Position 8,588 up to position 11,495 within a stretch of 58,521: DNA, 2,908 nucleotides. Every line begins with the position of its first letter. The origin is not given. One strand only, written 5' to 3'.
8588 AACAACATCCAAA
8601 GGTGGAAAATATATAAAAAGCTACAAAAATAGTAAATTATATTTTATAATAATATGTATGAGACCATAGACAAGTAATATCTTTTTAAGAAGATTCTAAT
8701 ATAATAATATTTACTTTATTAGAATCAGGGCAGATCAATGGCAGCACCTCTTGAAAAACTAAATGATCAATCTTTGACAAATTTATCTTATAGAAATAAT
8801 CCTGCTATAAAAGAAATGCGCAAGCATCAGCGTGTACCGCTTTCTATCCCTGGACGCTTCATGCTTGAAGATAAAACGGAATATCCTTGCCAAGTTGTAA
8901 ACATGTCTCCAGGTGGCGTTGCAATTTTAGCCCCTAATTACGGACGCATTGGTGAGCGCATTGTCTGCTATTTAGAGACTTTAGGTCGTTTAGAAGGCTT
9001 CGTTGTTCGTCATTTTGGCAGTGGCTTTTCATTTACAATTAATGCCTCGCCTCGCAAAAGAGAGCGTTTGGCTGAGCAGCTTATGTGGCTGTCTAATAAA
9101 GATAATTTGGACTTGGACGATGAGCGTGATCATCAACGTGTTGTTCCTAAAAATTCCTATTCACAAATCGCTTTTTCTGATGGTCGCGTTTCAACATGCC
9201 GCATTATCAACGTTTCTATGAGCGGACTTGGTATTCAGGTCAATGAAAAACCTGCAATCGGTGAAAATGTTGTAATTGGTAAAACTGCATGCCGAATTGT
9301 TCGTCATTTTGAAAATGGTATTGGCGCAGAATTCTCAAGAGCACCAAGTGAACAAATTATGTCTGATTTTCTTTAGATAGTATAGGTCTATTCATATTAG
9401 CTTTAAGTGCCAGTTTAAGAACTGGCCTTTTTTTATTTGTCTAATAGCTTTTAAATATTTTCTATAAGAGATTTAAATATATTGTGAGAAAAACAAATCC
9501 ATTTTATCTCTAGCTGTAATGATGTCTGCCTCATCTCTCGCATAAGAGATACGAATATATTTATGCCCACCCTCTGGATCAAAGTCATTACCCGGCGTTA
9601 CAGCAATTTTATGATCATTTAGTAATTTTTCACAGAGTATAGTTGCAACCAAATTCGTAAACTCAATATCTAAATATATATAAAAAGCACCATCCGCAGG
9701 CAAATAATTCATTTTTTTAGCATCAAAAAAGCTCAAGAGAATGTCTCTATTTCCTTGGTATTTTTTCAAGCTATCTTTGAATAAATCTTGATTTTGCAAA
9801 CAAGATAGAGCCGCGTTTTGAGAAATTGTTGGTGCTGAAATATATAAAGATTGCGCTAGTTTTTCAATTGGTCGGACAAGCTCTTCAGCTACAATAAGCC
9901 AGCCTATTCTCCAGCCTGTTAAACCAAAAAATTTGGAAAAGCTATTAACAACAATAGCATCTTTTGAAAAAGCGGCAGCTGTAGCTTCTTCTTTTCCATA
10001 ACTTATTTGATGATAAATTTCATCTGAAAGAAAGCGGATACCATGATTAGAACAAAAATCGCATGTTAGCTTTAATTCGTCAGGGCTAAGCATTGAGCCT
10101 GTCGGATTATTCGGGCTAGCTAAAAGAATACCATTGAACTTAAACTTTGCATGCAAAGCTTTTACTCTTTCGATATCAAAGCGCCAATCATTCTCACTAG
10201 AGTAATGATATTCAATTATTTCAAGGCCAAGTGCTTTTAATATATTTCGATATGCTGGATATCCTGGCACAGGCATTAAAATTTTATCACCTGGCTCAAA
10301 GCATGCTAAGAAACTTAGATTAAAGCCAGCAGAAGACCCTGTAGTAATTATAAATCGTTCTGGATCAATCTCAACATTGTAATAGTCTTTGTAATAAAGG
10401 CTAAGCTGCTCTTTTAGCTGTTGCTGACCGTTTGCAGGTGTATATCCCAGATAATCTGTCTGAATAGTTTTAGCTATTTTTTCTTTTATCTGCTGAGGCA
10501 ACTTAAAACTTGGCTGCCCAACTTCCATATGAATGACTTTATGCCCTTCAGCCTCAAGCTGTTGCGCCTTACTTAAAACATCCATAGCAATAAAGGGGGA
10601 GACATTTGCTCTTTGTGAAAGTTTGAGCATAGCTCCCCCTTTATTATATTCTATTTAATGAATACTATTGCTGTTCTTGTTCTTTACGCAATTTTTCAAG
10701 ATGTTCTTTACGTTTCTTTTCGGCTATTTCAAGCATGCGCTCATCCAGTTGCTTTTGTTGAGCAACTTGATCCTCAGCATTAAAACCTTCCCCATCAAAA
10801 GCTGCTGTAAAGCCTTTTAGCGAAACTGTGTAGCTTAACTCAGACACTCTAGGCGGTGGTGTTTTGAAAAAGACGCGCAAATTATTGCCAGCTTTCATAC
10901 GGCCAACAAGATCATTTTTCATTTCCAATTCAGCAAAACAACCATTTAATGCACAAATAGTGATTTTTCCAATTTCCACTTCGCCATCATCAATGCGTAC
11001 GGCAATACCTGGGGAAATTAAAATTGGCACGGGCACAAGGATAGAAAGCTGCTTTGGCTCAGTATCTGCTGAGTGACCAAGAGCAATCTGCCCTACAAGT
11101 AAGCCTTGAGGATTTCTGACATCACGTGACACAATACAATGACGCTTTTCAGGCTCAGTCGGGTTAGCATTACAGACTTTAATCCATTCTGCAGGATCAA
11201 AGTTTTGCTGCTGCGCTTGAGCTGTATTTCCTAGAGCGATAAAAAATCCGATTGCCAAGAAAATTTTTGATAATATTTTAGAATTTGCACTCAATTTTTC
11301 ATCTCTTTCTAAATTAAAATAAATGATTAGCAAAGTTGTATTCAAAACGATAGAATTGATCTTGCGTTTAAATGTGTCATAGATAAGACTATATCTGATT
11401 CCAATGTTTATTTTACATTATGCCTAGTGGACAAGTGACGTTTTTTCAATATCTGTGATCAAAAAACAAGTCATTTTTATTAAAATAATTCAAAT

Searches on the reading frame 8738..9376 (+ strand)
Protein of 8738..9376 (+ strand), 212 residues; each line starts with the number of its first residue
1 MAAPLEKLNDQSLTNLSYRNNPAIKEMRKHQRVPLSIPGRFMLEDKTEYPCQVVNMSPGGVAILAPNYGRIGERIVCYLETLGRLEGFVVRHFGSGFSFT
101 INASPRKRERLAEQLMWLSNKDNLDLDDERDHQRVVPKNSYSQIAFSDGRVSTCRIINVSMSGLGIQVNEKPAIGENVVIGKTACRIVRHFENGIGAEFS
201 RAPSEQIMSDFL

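Call 54: search_protein_families(library=pfam, proteins=[window:8738-9376:+], max_evalue=0.00001)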
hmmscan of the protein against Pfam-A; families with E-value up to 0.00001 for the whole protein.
window:8738-9376:+ (212 aa): 1 family
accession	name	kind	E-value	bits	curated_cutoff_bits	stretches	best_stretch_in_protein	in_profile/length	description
PF07238.19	PilZ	-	1.2e-19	70.9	22.5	2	28-115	3-100/102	PilZ domain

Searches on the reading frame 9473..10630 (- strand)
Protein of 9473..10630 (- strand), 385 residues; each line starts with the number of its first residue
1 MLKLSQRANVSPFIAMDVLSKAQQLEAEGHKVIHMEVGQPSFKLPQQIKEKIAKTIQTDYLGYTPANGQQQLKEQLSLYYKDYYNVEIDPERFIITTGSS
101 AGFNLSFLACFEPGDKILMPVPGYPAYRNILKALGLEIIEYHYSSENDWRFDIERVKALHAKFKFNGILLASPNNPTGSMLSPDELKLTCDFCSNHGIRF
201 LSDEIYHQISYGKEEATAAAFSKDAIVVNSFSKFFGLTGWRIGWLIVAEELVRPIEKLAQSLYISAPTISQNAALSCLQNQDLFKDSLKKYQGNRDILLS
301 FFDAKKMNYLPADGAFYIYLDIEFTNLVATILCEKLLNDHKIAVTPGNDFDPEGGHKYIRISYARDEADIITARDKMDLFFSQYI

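Call 54: search_protein_families(library=pfam, proteins=[window:9473-10630:-], max_evalue=0.00001)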
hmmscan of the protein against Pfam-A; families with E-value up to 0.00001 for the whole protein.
window:9473-10630:- (385 aa): 2 families
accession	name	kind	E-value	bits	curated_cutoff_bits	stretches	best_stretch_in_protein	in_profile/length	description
PF00155.27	Aminotran_1_2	-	2.1e-67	228.3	19.7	1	31-370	2-354/361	Aminotransferase class I and II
PF04864.19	Alliinase_C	-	5.3e-08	32.6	22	1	113-298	95-257/363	Allinase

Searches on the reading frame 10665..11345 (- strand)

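Call 54: search_protein_families(library=pfam, proteins=[window:10665-11345:-], max_evalue=0.00001)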
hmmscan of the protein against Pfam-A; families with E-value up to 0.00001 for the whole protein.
window:10665-11345:- (226 aa): 1 family
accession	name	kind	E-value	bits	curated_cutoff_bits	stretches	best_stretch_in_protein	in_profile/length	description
PF06776.18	IalB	-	2.1e-21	76.9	22.1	1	54-185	1-129/131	Invasion associated locus B (IalB) protein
